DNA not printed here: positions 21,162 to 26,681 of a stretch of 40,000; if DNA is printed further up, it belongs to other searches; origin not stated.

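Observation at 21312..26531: Single 1,739-aa polypeptide combining four glycosyltransferase-like modules with a kinase-like and a methyltransferase module (WbdD-like chain-terminator logic?)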

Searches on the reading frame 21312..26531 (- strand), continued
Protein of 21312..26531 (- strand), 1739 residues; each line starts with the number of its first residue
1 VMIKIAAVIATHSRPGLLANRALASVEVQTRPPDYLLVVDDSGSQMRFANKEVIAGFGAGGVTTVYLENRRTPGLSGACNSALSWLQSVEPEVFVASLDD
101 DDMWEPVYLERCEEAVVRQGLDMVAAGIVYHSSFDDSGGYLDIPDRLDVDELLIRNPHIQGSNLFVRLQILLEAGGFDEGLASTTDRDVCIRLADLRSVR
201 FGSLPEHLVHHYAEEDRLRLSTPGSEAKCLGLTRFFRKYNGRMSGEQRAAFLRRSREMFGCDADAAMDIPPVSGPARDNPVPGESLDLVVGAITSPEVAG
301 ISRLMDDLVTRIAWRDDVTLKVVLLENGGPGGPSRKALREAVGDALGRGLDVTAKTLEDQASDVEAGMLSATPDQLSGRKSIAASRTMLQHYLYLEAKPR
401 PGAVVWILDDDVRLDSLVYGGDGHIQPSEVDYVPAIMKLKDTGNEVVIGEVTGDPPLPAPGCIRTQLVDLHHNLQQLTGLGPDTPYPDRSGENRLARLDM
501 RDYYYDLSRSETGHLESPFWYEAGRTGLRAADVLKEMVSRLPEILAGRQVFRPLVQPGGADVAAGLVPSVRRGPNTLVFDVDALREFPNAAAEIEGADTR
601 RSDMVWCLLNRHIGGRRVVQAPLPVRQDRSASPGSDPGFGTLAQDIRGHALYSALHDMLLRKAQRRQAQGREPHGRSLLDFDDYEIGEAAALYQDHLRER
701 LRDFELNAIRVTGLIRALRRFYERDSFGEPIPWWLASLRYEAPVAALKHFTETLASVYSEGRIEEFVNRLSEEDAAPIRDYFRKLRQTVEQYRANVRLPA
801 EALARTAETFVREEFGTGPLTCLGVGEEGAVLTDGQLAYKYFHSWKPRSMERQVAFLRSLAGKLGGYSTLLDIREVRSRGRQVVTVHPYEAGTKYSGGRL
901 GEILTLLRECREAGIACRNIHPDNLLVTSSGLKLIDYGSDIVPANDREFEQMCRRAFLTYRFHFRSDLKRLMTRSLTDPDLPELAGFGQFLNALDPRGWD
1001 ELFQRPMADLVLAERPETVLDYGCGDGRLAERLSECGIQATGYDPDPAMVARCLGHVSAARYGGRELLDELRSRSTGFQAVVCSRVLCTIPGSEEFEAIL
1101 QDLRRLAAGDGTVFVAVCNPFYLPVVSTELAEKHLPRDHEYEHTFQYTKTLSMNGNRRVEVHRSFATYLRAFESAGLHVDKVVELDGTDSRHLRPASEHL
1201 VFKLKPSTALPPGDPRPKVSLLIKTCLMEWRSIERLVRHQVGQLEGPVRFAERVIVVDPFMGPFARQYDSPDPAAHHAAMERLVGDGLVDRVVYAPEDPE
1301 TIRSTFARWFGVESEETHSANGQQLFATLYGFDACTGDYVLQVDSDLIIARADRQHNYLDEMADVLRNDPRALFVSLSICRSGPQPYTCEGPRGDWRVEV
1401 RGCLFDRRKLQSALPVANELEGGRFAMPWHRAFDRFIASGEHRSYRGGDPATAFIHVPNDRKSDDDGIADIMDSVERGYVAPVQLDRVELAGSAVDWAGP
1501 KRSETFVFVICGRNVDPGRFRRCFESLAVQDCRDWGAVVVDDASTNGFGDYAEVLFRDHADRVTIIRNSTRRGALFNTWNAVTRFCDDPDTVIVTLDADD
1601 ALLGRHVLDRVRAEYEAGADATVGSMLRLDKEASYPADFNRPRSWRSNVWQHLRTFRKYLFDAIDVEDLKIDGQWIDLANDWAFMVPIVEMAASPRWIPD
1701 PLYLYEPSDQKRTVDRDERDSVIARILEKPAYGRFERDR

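Call 68: list_cluster_members(proteins=[P0105, P0125, P0126, P0133, P0134, P0141, P0144, P0177, P0192, P0161])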
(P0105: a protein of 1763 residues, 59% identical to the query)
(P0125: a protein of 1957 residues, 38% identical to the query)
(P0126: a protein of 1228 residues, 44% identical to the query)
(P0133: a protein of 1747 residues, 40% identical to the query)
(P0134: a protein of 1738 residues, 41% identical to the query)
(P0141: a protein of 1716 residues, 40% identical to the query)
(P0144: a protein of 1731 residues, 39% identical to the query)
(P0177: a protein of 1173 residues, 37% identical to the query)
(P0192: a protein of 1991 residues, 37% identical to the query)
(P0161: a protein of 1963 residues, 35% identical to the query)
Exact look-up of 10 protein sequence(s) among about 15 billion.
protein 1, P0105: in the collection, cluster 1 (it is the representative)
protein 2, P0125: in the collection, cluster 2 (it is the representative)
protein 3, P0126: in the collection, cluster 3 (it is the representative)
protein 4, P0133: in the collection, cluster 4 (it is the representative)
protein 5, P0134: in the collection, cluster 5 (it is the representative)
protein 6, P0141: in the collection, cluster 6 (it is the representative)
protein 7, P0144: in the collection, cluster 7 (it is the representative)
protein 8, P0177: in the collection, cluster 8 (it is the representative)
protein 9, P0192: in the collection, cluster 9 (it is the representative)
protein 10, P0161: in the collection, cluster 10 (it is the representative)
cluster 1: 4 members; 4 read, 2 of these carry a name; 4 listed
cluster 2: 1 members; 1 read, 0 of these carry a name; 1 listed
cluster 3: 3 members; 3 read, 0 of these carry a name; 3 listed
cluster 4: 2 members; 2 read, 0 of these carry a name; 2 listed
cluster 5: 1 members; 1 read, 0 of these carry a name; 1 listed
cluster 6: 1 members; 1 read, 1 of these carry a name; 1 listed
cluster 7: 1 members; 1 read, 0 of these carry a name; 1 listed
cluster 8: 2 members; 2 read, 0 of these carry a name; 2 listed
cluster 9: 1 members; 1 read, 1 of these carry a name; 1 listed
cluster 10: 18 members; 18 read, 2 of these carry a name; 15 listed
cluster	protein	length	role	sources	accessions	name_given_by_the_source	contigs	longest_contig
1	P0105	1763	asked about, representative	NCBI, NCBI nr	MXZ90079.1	MAG: glycosyltransferase [Chloroflexi bacterium] | glycosyltransferase [Chloroflexota bacterium]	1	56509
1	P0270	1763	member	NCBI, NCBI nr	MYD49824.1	MAG: glycosyltransferase [Chloroflexi bacterium] | glycosyltransferase [Chloroflexota bacterium]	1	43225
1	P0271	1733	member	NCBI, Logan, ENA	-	-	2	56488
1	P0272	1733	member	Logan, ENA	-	-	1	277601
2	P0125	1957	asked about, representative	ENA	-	-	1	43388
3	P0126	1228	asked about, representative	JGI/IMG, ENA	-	-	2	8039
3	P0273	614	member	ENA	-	-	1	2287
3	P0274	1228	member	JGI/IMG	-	-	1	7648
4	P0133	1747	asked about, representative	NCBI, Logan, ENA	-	-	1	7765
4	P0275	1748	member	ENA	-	-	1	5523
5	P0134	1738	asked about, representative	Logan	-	-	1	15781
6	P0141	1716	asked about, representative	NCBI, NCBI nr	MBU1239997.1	glycosyltransferase [Myxococcota bacterium]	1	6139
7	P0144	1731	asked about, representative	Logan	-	-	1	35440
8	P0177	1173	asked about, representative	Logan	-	-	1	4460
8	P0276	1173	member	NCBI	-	-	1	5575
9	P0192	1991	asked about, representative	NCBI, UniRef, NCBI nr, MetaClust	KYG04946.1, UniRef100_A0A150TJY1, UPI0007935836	hypothetical protein BE21_43800 [Sorangium cellulosum] | Glycosyltransferase n=1 Tax=Sorangium cellulosum TaxID=56 RepID=A0A150TJY1_SORCE | status=active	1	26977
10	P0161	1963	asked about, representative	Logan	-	-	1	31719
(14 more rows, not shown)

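Call 73: search_protein_families(library=padloc, proteins=[L010:33-1502:+, L010:1499-4369:+, L010:4366-8151:+, L010:8368-9660:+, L010:16447-18174:-, L005:4593-9734:-, L010:15280-15879:+], max_evalue=0.00001)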
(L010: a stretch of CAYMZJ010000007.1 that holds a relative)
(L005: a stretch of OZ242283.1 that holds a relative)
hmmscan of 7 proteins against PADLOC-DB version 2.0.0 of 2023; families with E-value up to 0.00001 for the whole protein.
L010:33-1502:+ (489 aa): 0 families

L010:1499-4369:+ (956 aa): 37 families (the best 25 are shown)
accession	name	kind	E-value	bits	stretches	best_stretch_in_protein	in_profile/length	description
PDLC02853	DpdE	-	1.2e-192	640.5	1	3-956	3-975/985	DpdE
PDLC02621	DrmD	-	7.2e-85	284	1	91-917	115-942/1040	DrmD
PDLC02572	DrmA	-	7.1e-54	181.1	1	6-620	15-657/1043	DrmA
PDLC00659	HmaA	-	1.1e-53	180.4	2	80-406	83-404/1176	SNF2 helicase / DEAD-box helicase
PDLC02500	BrxHI|BrxHII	-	4.7e-53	179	1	92-627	81-612/933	BrxHI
PDLC02633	DrmD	-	3.3e-52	175.5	2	103-360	127-389/839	DrmD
PDLC02504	BrxHI|BrxHII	-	2e-49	166.4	1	95-627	103-620/971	BrxHII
PDLC02632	DrmD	-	1e-47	161.1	2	103-396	125-421/662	DrmD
PDLC02620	DrmD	-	2.8e-40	136.1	2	93-406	91-398/1060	DrmD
PDLC02840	DpdE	-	2.8e-37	126.5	2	120-290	178-322/1091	DpdE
PDLC02634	DrmD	-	1.8e-35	120.1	2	95-354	87-337/900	DrmD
PDLC02623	DrmD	-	2.1e-35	119.8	2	99-289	101-299/1040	DrmD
PDLC02843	DpdE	-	1.1e-34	117.5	2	93-307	150-337/1091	DpdE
PDLC02619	DrmD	-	4.8e-33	112.3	2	531-618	479-564/872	DrmD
PDLC02193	PLD_Helicase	-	4.2e-32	109.2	2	468-619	669-829/905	-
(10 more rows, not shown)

L010:4366-8151:+ (1261 aa): 39 families (the best 25 are shown)
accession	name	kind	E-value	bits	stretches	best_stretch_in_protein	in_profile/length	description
PDLC02643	DrmMI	-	3.6e-207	689.1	2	443-1245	546-1332/1347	DrmMI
PDLC02644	DrmMI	-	1.7e-127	424.7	2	733-1232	361-873/988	DrmMI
PDLC03618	REase_MTase_IIG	-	1.4e-119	398.3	3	735-1230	847-1320/1429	Type IIG restriction enzyme-methyltransferase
PDLC02646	DrmMI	-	2.6e-116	387.6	2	732-1258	261-782/792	DrmMI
PDLC02640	DrmMI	-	3.6e-73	244.7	1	794-1211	535-940/1015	DrmMI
PDLC03627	REase_MTase_IIG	-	3.2e-61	205.3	1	744-1231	555-1030/1136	Type IIG restriction enzyme-methyltransferase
PDLC02638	DrmMI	-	4.2e-61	205.2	2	444-813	546-934/935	DrmMI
PDLC02639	DrmMI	-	2.2e-52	176.4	2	737-958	566-798/803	DrmMI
PDLC03599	REase_MTase_IIG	-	5.1e-51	171.6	2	753-1153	471-900/959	Type IIG restriction enzyme-methyltransferase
PDLC02626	DrmD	-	3e-41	139.6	1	1048-1233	6-171/276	DrmD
PDLC03598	REase_MTase_IIG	-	1.4e-25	87.3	1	751-1180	480-886/912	Type IIG restriction enzyme-methyltransferase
PDLC03622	REase_MTase_IIG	-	3.4e-25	85.7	2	529-587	587-646/1524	Type IIG restriction enzyme-methyltransferase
PDLC03613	REase_MTase_IIG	-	9.9e-25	84.4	1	535-583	565-613/1250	Type IIG restriction enzyme-methyltransferase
PDLC02645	DrmMI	-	1.4e-23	81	1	532-623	660-753/772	DrmMI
PDLC03604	REase_MTase_IIG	-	2.5e-23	80.1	2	411-584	319-503/1011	Type IIG restriction enzyme-methyltransferase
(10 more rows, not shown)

L010:8368-9660:+ (430 aa): 0 families

L010:16447-18174:- (575 aa): 4 families
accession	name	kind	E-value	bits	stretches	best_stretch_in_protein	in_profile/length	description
PDLC04135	mad3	-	1.5e-35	121.5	2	202-295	258-342/374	mads_3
PDLC04140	mad8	-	6.4e-17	60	2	348-557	17-254/314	mads_8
PDLC02980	AriA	-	8.4e-15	53.5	0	471-531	234-297/304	-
PDLC04164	AriA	-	2.2e-07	28.7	0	473-537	170-235/253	-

L005:4593-9734:- (1713 aa): 74 families (the best 25 are shown)
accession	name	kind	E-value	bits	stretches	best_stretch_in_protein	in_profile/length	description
PDLC02864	DpdF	-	1e-110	369.4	1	284-666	11-370/610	DpdF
PDLC02861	DpdF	-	1.5e-89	299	1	306-644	30-350/611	DpdF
PDLC02870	DpdF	-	9.7e-89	296.2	1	306-668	15-360/534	DpdF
PDLC03928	PsyrT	-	2.3e-87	291.9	1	306-670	23-378/689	-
PDLC02865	DpdF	-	1.1e-65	220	1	306-640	761-1083/1499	DpdF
PDLC01089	C3a193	-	6.7e-61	204.8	1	303-686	250-640/983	poss. alt. Cas3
PDLC00114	GajB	-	6.2e-50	168.4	2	1197-1424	187-382/635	UrvD helicase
PDLC00117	GajB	-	1.1e-49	167.5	3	1220-1420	206-377/604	UrvD helicase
PDLC02859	DpdF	-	1.1e-49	167.3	1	309-648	105-437/545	DpdF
PDLC03802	RTasHel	-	2.9e-49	166.5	2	1223-1333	183-276/675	DRT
PDLC00132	GajB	-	5.6e-46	155.4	2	1232-1326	214-303/625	UrvD helicase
PDLC02868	DpdF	-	3.2e-42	142.3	2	307-511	341-542/1078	DpdF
PDLC02855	DpdF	-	2.7e-41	139.7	1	323-647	161-489/825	DpdF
PDLC02872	DpdF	-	3e-41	139.8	1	289-648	150-516/859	DpdF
PDLC00103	GajB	-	4e-38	129.7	3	1224-1327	203-300/612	UrvD helicase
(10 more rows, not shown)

L010:15280-15879:+ (199 aa): 0 families

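Call 79: search_protein_families(library=ncbifam, proteins=[L010:15280-15879:+], max_evalue=0.01)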
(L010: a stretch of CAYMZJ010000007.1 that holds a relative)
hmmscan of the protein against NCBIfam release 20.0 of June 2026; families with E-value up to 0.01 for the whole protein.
L010:15280-15879:+ (199 aa): 3 families
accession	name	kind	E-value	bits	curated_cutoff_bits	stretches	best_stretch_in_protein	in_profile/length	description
TIGR00725.1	TIGR00725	hypoth_equivalog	6.7e-33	113.4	106.9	1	17-158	4-140/159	TIGR00725 family protein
TIGR00730.1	TIGR00730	subfamily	5.8e-11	42.5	96.35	1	29-134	15-120/178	TIGR00730 family Rossman fold protein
NF058542.1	CtkRMPhLog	equivalog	7.3e-06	26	300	1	33-133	19-119/177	cytokinin riboside 5'-monophosphate phosphoribohydrolase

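Call 80: search_solved_structures(query=L010:15280-15879:+, max_evalue=0.01)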
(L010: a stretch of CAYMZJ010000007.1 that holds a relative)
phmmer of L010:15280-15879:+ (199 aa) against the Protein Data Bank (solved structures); distinct sequences matched with E-value up to 0.01: 13.
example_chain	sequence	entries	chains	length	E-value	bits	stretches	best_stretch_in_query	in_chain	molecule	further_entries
1rcu_A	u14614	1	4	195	1.7e-16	63.8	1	20-181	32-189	conserved hypothetical protein VT76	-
6y01_AAA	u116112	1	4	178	1.8e-16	63.8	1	6-168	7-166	p450 cytochrome, putative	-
2iz5_A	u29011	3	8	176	6.6e-16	62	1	11-142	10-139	MOCO CARRIER PROTEIN | MOLYBDENUM COFACTOR CARRIER PROTEIN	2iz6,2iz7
5zi9_A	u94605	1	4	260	1.9e-08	37.6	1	17-130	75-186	Cytokinin riboside 5'-monophosphate phosphoribohydrolase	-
1weh_A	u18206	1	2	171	2.8e-07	33.8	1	17-135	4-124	Conserved hypothetical protein TT1887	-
9us2_A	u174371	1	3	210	5.3e-07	32.9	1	19-127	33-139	Cytokinin riboside 5'-monophosphate phosphoribohydrolase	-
5wq3_A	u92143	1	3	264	1.9e-06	31.1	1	18-128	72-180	Cytokinin riboside 5'-monophosphate phosphoribohydrolase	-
1wek_A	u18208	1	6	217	4.8e-06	29.8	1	15-129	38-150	hypothetical protein TT1465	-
3qua_A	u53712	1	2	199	0.00026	24.1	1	33-132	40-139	Putative uncharacterized protein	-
2a33_A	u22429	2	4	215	0.0019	21.3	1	18-196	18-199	hypothetical protein | Uncharacterized protein At2g37210/T2N18.3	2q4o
5zbj_A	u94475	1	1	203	0.0023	21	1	34-136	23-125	Putative cytokinin riboside 5'-monophosphate phosphoribohydrolase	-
7w2i_B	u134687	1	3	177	0.0085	19.2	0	33-132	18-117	Cytokinin riboside 5'-monophosphate phosphoribohydrolase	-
7w2i_A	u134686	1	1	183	0.0093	19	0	33-132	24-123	Cytokinin riboside 5'-monophosphate phosphoribohydrolase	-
